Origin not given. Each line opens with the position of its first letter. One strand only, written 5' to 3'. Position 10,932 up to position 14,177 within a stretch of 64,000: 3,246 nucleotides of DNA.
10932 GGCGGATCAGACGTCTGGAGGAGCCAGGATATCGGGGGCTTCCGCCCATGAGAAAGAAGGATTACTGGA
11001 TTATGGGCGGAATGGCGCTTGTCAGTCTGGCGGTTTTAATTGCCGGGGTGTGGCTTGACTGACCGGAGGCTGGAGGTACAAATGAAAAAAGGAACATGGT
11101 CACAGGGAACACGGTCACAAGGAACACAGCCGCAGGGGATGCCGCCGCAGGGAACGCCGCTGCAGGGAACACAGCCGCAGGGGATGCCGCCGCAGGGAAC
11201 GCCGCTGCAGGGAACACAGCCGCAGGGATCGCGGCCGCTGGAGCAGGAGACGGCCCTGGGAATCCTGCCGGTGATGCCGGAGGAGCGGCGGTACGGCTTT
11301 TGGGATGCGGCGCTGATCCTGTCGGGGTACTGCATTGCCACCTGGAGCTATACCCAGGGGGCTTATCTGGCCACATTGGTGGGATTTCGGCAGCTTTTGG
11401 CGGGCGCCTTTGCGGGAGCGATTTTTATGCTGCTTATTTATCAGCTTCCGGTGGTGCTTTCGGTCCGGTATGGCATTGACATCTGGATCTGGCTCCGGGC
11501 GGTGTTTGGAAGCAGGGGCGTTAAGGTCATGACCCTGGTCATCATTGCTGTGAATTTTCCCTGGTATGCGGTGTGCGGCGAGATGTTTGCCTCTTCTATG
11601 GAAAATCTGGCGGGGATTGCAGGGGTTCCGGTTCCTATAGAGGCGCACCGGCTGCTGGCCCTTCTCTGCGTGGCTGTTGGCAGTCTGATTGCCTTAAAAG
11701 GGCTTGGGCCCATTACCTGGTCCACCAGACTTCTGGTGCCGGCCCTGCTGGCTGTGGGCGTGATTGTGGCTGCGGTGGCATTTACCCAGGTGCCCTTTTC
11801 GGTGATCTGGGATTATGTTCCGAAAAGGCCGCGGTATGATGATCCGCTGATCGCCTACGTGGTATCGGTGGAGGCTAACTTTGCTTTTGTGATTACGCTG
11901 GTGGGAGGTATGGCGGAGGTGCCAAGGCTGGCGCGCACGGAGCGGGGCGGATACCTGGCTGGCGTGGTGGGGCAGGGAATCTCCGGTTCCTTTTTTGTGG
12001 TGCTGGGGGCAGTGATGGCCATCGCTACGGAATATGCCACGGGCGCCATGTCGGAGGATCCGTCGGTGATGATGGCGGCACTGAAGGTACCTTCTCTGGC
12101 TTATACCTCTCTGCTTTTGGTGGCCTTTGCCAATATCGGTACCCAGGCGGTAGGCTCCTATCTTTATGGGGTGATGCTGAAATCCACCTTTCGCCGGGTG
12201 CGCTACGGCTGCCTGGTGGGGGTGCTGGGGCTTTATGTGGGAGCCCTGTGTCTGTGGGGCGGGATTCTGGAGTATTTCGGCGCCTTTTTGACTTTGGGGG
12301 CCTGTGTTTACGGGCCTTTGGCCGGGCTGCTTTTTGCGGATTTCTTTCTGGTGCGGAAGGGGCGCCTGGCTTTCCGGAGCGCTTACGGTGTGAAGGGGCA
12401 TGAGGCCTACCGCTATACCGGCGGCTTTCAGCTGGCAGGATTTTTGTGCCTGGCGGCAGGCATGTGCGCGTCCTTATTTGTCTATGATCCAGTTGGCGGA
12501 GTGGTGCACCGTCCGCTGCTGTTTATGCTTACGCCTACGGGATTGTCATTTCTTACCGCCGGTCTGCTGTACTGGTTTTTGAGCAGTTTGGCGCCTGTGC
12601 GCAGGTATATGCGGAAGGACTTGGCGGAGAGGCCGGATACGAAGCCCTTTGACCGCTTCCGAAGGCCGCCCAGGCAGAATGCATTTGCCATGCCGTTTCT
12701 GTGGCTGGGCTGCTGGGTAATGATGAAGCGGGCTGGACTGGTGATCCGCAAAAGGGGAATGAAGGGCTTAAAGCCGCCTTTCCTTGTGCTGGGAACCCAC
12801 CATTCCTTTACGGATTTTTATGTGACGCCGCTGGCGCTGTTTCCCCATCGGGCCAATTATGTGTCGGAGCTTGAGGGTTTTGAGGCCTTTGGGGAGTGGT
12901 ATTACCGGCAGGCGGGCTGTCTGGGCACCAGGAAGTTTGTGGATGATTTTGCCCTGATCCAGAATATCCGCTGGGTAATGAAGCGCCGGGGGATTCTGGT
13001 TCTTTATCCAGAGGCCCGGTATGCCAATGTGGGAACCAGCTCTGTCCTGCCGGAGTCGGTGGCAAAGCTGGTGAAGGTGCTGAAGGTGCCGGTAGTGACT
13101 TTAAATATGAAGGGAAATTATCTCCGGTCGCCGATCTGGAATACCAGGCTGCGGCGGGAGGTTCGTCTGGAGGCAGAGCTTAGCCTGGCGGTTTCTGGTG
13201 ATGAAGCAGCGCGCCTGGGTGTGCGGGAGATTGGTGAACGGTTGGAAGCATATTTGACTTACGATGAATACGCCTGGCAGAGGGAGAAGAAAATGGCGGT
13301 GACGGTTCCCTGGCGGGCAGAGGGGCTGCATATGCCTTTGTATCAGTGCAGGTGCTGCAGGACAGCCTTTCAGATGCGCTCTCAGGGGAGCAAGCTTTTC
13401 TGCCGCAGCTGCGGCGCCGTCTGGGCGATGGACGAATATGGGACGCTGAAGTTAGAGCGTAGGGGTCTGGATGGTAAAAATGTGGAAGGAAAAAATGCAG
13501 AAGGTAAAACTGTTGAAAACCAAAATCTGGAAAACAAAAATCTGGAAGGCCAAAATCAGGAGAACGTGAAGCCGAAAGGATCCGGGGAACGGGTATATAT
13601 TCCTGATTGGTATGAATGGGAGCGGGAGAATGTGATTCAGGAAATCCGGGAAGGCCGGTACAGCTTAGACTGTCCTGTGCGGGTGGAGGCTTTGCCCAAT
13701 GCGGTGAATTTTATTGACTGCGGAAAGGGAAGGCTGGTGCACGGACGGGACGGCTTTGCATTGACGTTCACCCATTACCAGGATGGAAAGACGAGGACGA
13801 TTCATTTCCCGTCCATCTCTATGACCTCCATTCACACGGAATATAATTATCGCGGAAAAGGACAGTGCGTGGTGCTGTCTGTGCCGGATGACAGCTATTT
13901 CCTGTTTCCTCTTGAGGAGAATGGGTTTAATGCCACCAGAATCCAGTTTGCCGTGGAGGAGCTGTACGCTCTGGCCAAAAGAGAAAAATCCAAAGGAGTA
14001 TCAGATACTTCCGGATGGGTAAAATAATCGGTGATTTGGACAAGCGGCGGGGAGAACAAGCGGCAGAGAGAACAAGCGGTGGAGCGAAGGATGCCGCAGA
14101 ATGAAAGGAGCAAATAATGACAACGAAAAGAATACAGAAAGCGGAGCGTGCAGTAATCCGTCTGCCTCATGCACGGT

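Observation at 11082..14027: NCS1-like permease fused to a PlsC-type acyltransferase and a zinc ribbon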

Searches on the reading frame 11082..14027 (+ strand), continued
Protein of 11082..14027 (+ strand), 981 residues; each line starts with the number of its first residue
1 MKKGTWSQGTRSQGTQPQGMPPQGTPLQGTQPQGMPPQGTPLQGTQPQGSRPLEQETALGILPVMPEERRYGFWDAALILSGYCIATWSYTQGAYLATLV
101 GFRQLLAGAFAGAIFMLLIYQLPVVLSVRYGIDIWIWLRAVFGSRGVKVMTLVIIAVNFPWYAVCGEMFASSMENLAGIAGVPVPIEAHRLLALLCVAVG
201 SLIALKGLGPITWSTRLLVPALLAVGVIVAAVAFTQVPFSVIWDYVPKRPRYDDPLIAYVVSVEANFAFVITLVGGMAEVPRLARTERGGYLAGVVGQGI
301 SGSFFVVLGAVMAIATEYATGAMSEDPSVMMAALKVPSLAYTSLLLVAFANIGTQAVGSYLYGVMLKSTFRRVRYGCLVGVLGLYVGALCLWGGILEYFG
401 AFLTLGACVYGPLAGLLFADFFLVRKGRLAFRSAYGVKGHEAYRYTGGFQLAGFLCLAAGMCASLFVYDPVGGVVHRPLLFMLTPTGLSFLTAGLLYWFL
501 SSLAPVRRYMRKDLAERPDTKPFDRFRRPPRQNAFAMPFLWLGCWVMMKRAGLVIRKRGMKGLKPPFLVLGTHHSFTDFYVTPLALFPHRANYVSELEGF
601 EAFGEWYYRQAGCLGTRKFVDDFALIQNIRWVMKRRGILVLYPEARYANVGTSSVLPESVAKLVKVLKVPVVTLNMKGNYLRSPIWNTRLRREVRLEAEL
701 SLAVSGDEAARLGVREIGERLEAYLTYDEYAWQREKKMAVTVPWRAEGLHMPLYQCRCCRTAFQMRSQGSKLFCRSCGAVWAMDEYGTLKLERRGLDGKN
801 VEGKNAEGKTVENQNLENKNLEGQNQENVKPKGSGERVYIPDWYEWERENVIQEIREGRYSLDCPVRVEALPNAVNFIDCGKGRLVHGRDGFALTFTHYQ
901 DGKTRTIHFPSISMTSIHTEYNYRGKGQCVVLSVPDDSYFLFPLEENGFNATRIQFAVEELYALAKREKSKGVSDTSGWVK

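Call 48: find_encoding_contigs(protein=P0077, flank=6000, max_places=1)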
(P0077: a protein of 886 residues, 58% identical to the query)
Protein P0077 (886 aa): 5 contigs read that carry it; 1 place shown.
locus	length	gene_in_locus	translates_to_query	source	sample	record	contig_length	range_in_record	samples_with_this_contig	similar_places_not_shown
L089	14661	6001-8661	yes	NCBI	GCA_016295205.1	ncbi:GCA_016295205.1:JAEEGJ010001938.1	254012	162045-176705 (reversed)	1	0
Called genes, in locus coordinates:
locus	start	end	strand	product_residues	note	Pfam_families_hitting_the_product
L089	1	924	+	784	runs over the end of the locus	-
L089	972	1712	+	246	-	PF00899:ThiF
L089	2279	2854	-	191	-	-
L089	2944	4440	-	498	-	PF01520:Amidase_3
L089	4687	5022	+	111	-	PF03551:PadR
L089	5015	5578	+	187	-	PF22564:HAAS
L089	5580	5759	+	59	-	-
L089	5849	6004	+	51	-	-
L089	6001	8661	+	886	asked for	PF02133:Transp_cyt_pur, PF01553:Acyltransferase (weak)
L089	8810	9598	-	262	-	PF01553:Acyltransferase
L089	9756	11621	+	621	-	PF00501:AMP-binding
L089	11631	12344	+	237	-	PF01863:YgjP-like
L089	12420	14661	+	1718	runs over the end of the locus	PF13195:DUF4011, PF13086:AAA_11, PF13245:AAA_19 (faint), PF13604:AAA_30 (faint), PF13086:AAA_11 (weak), PF13087:AAA_12, PF18741:MTES_1575, PF11784:DUF3320 (weak)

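Call 49: find_encoding_contigs(protein=P0104, flank=6000, max_places=1)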
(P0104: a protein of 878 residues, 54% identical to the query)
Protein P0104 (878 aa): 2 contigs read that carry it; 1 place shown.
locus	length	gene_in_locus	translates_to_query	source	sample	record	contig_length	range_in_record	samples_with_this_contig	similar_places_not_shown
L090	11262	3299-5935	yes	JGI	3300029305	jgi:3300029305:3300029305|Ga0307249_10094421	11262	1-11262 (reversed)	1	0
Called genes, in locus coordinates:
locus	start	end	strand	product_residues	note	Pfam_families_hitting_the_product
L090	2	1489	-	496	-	?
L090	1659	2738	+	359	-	PF04893:Yip1 (faint), PF19789:DUF6273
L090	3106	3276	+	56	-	-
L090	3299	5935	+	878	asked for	PF02133:Transp_cyt_pur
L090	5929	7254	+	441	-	-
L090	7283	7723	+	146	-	-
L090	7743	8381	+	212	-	-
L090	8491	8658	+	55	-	-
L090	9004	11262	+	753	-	?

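Call 50: find_encoding_contigs(protein=P0111, flank=6000, max_places=1)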
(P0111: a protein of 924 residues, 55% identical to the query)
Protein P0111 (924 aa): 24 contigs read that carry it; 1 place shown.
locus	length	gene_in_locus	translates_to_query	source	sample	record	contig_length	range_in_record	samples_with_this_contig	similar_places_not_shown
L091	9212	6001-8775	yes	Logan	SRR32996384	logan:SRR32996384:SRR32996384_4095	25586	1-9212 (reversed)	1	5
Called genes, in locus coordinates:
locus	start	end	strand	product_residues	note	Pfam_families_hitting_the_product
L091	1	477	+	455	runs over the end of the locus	PF01979:Amidohydro_1, PF07969:Amidohydro_3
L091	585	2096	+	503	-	PF12797:Fer4_2 (faint), PF12837:Fer4_6 (faint), PF13237:Fer4_10 (faint), PF01180:DHO_dh, PF12838:Fer4_7, PF13187:Fer4_9 (weak), PF14697:Fer4_21, PF00037:Fer4 (weak)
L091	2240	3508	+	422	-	PF04389:Peptidase_M28 (weak), PF01546:Peptidase_M20, PF07687:M20_dimer (weak)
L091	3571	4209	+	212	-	PF13189:Cytidylate_kin2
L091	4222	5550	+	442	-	PF00202:Aminotran_3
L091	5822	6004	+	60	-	-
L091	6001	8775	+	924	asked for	PF02133:Transp_cyt_pur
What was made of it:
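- L091 is adjacent to dihydropyrimidinase-like, DHO_dh+Fer4, M20 and aminotransferase genes (call 50).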

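Call 53: predict_structure(alignment_id=A1)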
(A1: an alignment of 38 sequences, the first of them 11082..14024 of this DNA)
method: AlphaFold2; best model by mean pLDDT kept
length: 981 residues; sequences in the alignment: 38
mean_pLDDT: 78.3   pTM: 0.69
mean pLDDT of the five models: 78.3, 75.7, 75.3, 75.2, 74.7
residues with pLDDT >= 90: 246; 70-90: 545; 50-70: 94; < 50: 96
segments of 3 or more residues with pLDDT < 50: 1-49, 798-833, 973-981
pLDDT, mean of each block of 10 residues (from residue 1): 27 30 30 30 36 62 73 86 73 85 87 66 70 78 89 85 86 82 83 92 85 83 82 81 85 83 81 68 82 80 86 87 76 70 81 86 83 88 91 77 79 89 82 76 82 93 89 83 89 94 78 71 80 84 89 90 91 76 90 70 66 66 82 91 63 73 91 86 64 85 93 92 84 86 88 91 92 93 91 61 39 35 32 69 92 94 94 80 95 94 93 84 83 87 87 91 89 42 28
secondary structure, 60 per line:
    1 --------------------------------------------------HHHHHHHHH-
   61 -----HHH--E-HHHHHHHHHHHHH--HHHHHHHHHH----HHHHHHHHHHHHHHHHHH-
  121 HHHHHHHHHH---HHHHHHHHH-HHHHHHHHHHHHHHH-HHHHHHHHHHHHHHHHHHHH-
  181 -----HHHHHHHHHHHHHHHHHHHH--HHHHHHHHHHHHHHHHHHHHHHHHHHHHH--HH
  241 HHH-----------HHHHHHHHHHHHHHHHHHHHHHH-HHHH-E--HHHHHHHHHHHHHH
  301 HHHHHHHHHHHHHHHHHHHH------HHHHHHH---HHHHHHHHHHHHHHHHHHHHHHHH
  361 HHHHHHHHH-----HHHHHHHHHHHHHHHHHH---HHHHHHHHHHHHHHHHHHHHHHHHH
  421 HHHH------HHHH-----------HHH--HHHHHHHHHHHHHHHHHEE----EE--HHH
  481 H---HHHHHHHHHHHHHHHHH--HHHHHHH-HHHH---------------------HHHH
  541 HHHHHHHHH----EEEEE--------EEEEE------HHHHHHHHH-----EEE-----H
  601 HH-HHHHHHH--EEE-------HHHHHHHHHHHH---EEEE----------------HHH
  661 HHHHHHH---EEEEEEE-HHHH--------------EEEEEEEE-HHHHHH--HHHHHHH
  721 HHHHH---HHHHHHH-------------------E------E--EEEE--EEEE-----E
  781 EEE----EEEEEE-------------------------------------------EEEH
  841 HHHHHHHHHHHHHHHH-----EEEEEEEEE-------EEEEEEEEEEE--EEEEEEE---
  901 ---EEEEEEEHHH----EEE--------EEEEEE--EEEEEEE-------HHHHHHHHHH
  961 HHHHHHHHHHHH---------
elements in order (helices of 4 or more, strands of 3 or more residues): H51-59 H73-85 H88-97 H102-119 H121-130 H134-142 H144-158 H160-179 H186-205 H208-236 H239-243 H255-277 H279-282 H287-320 H327-333 H337-369 H375-392 H396-424 H431-434 H451-467 H478-481 H485-501 H504-510 H512-515 H537-549 E554-558 E567-571 H578-586 E592-594 H604-610 E613-615 H623-634 E638-641 H658-667 E671-677 H679-682 E697-704 H706-711 H714-725 H729-735 E765-768 E771-774 E780-783 E788-793 E837-839 H840-856 E862-870 E878-888 E891-897 E904-910 E918-920 E929-934 E937-943 H951-972
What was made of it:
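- On NCS1 (nucleobase:cation symporter-1, Pfam PF02133, TCDB 2.A.39): The AF2 model shows 12 TM helices (call 53).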

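Call 56: fold_search(model_id=the predicted structure, library=pdb)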
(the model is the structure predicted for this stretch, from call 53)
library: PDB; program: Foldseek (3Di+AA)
matches with E <= 10: 611; with E <= 0.001: 89
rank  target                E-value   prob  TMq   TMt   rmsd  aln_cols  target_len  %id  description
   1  4d1a                  1.7e-12  1.00  0.39  0.79   3.5       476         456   19  STRUCTURE OF MHP1, A NUCLEOBASE-CATION-SYMPORT-1 FAMILY TRANSPORTER, IN A CLOSED CONFORMATION WITH INDOLYLMETHYL-HYDANTO (released 2014-07-02)
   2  2x79                  8.6e-12  1.00  0.38  0.75   3.9       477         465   18  Inward facing conformation of Mhp1 (released 2010-05-05)
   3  2jln                  1.8e-11  1.00  0.39  0.78   3.9       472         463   18  Structure of Mhp1, a nucleobase-cation-symport-1 family transporter (released 2008-10-28)
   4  7qoa_A                6.1e-11  1.00  0.37  0.86   3.3       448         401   16  Structure of CodB, a cytosine transporter in an outward-facing conformation (released 2022-07-13)
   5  7qoa_B                1.8e-10  1.00  0.37  0.85   3.7       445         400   16  Structure of CodB, a cytosine transporter in an outward-facing conformation (released 2022-07-13)
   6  7wmv_A                2.3e-06  1.00  0.30  0.45   8.3       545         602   13  Structure of human SGLT1-MAP17 complex bound with LX2761 (released 2022-11-16)
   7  9c0h_A                2.3e-06  1.00  0.27  0.29  13.9       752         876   10  Phosphorylated human NKCC1 in complex with bumetanide (released 2025-02-12)
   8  9c0g_A                2.6e-06  1.00  0.31  0.34  11.9       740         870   10  Phosphorylated human NKCC1 in complex with torsemide (released 2025-02-12)
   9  7smp_A                3.3e-06  1.00  0.30  0.35  12.9       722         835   10  CryoEM structure of NKCC1 Bu-I (released 2022-09-28)
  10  7s1x_A                7.3e-06  1.00  0.34  0.37  11.3       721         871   11  Cryo-EM structure of human NKCC1 K289NA492EL671C bound with bumetanide (released 2022-05-25)
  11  9c0e_A                9.7e-06  1.00  0.29  0.31  12.3       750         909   11  Phosphorylated human NKCC1_K289NA492E in complex with furosemide (released 2025-02-12)
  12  9bwt_A                1.4e-05  1.00  0.29  0.31  11.9       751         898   11  human sodium chloride cotransporter NCC S344E in the phosphorylation state and in complex with hydrochlorothiazide (released 2024-09-04)
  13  7uuy                  1.7e-05  1.00  0.32  0.58   6.7       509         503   17  Structure of the sodium/iodide symporter (NIS) (released 2022-12-21)
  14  7vsi_A                1.7e-05  1.00  0.31  0.48   7.2       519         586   13  Structure of human SGLT2-MAP17 complex bound with empagliflozin (released 2021-12-15)
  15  5nv9                  1.7e-05  1.00  0.33  0.63   6.4       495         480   13  Substrate-bound outward-open state of a Na+-coupled sialic acid symporter reveals a novel Na+-site (released 2018-04-04)
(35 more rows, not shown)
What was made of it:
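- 11244..12626 (+): NCS1-like LeuT-fold carrier domain, residues about 55-515, with 12 TM helices. Foldseek gives TMt 0.75-0.79 for Mhp1 and 0.85-0.86 for CodB (call 56).
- On NCS1 (nucleobase:cation symporter-1, Pfam PF02133, TCDB 2.A.39): Foldseek gives TMt 0.75-0.79 for Mhp1 and 0.85-0.86 for CodB, with E = 1e-10 to 1e-12 (call 56).
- Closest known: NCS1 transporters Mhp1. Same: The 12-TM LeuT fold, with TM-score 0.75-0.86 (call 56).
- Closest known: SGLT1/2-MAP17. Same: SGLT-MAP17 structures appear among the Foldseek hits of the carrier half (call 56).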

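Call 70: find_related_loci(query=A1, collection=metagenome_contigs, flank=7000)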
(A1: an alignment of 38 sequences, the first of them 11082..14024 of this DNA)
Query A1 (981 aa) in metagenome_contigs; peptide patterns used: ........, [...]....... (x = any residue, [..] = any of these).
258 stretches matched a pattern; 130 encode a relative of the query (tblastn E <= 1e-3); the best 80 are kept; 80 distinct loci.
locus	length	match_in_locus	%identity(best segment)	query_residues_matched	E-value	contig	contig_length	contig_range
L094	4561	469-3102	73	50-962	0e+0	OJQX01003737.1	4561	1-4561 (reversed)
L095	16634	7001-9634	72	50-962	0e+0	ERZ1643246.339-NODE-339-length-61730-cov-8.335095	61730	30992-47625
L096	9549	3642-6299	66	50-972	0e+0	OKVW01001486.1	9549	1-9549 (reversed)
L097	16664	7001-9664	66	53-976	0e+0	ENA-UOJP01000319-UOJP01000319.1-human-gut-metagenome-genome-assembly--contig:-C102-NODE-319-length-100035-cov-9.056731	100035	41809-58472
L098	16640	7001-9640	66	53-962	0e+0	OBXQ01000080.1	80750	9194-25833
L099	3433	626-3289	62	50-977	0e+0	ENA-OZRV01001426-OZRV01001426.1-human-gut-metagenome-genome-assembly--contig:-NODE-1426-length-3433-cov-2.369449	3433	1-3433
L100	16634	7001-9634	73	50-962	0e+0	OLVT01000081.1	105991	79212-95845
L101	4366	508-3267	58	50-975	0e+0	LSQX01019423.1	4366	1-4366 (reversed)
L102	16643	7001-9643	60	48-961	0e+0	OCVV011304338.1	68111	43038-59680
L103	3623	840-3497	58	43-964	0e+0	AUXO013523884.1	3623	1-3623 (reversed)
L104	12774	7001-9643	58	50-968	0e+0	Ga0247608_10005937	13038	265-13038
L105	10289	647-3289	58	50-968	0e+0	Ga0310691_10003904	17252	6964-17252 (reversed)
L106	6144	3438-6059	59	50-961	0e+0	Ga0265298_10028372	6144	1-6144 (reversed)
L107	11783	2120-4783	59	44-961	0e+0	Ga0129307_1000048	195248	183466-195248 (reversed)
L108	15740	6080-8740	59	50-968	0e+0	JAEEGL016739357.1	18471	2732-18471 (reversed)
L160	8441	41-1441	64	50-516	0e+0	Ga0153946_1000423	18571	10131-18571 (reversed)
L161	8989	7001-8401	64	50-516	0e+0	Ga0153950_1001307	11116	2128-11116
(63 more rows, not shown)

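Call 79: search_protein_families(library=pfam, proteins=[L160:1489-2757:-, L160:2754-3545:-, L160:3585-5069:-, L160:5106-6974:-, L160:6971-8440:-, L161:295-1902:+, L161:2281-3369:+, L161:3486-4994:+, L161:4991-5977:+, L161:5943-6515:-], max_evalue=0.0001)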
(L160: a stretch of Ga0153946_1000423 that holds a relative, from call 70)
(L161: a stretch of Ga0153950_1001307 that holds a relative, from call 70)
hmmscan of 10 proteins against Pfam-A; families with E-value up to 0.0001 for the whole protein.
L160:1489-2757:- (422 aa): 2 families
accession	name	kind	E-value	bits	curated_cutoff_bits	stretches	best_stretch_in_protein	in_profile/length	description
PF12704.14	MacB_PCD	-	1e-32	114.5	27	1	22-262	2-205/207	MacB-like periplasmic core domain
PF02687.27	FtsX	-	7.3e-23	81.3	25.5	1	302-415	2-120/120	FtsX-like permease C-terminal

L160:2754-3545:- (263 aa): 3 families
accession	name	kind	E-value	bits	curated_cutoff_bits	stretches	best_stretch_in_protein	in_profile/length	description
PF00005.33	ABC_tran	-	1.2e-34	120.3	25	1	52-200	1-136/137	ABC transporter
PF02463.25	SMC_N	-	8.6e-07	29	40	0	165-246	129-212/220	RecF/RecN/SMC N terminal domain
PF13304.12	AAA_21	-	2.7e-05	24.8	27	0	170-235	235-302/304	AAA domain, putative AbiEii toxin, Type IV TA system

L160:3585-5069:- (494 aa): 4 families
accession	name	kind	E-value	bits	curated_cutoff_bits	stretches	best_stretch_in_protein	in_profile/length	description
PF16576.10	HlyD_D23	-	2.9e-13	50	30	1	202-365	29-187/214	Barrel-sandwich domain of CusB or HlyD membrane-fusion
PF13437.12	HlyD_3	-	1.3e-09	39.2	22.2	1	291-391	2-96/106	HlyD family secretion protein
PF13533.13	Biotin_lipoyl_2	-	6e-07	29.6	29.8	1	75-96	11-32/32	Biotin-lipoyl like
PF00364.28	Biotin_lipoyl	-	2e-05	24.8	22.1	0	74-97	15-38/73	Biotin-requiring enzyme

L160:5106-6974:- (622 aa): 3 families
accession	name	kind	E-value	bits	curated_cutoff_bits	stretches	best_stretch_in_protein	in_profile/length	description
PF00664.28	ABC_membrane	-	9e-53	180.2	28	1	46-325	2-273/274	ABC transporter transmembrane region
PF00005.33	ABC_tran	-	1.3e-29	104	25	1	391-539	2-137/137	ABC transporter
PF13401.12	AAA_22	-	1.4e-05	25.8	27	0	400-537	5-93/130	AAA domain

L160:6971-8440:- (489 aa): 3 families
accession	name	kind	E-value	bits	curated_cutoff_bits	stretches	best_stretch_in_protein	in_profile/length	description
PF00664.28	ABC_membrane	-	3.2e-34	119.3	28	1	1-200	75-274/274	ABC transporter transmembrane region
PF00005.33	ABC_tran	-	3.7e-28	99.3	25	1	263-411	1-136/137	ABC transporter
PF02463.25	SMC_N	-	2.4e-06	27.6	40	1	383-454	136-211/220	RecF/RecN/SMC N terminal domain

L161:295-1902:+ (535 aa): 1 family
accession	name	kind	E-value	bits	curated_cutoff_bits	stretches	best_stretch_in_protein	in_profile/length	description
PF00496.27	SBP_bac_5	-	6.6e-84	282.6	32.4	1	76-450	1-367/368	Bacterial extracellular solute-binding proteins, family 5 Middle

L161:2281-3369:+ (362 aa): 2 families
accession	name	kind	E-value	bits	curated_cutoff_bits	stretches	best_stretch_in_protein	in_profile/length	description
PF13407.12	Peripla_BP_4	-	1.1e-38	133.7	35.1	1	71-324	8-257/258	Periplasmic binding protein domain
PF00532.27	Peripla_BP_1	-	2.1e-08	34.4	22.2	1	71-327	11-267/281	Periplasmic binding proteins and sugar binding domain of LacI family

L161:3486-4994:+ (502 aa): 4 families
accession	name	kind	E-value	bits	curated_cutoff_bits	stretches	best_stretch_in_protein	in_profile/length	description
PF00005.33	ABC_tran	-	5.5e-49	166.7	25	2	26-175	1-137/137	ABC transporter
PF13304.12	AAA_21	-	2.8e-09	37.9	27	1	38-60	1-23/304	AAA domain, putative AbiEii toxin, Type IV TA system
PF02463.25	SMC_N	-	1.8e-06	28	40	0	36-53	24-41/220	RecF/RecN/SMC N terminal domain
PF13555.12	AAA_29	-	6.9e-05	23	27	0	28-53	14-39/61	P-loop containing region of AAA domain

L161:4991-5977:+ (328 aa): 1 family
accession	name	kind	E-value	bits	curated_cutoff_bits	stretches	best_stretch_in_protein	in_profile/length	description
PF02653.21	BPD_transp_2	-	1.1e-36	126.8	26.8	1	41-315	1-268/269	Branched-chain amino acid transport system / permease component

L161:5943-6515:- (190 aa): 0 families
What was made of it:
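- Tried and rejected: These are generic ABC transporters (call 79).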

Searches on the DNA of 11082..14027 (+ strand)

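Call 57: search_rna_families(sources=[L001, L003, L005, L088, L089, L090, L091], threshold=gathering)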
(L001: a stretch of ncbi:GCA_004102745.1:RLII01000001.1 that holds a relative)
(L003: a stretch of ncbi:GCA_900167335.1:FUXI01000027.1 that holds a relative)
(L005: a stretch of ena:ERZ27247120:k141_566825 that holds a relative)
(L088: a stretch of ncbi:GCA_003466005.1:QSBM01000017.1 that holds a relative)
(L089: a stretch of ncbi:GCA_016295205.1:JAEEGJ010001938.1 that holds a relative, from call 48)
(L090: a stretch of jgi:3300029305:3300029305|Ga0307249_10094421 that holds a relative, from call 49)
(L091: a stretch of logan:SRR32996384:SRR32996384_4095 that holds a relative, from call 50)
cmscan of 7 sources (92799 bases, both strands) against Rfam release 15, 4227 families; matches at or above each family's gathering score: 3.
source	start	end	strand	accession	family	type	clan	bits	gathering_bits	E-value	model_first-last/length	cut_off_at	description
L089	1815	2193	-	RF00023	tmRNA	Gene;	CL00001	137.3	47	1.8e-53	1-374/374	no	transfer-messenger RNA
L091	8909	9086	+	RF00050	FMN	Cis-reg; riboswitch;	-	99.3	66.2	1.2e-21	1-138/138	no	FMN riboswitch aptamer (RFN element)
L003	14351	14424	+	RF00005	tRNA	Gene; tRNA;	CL00001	70.9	29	2.6e-13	1-71/71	no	tRNA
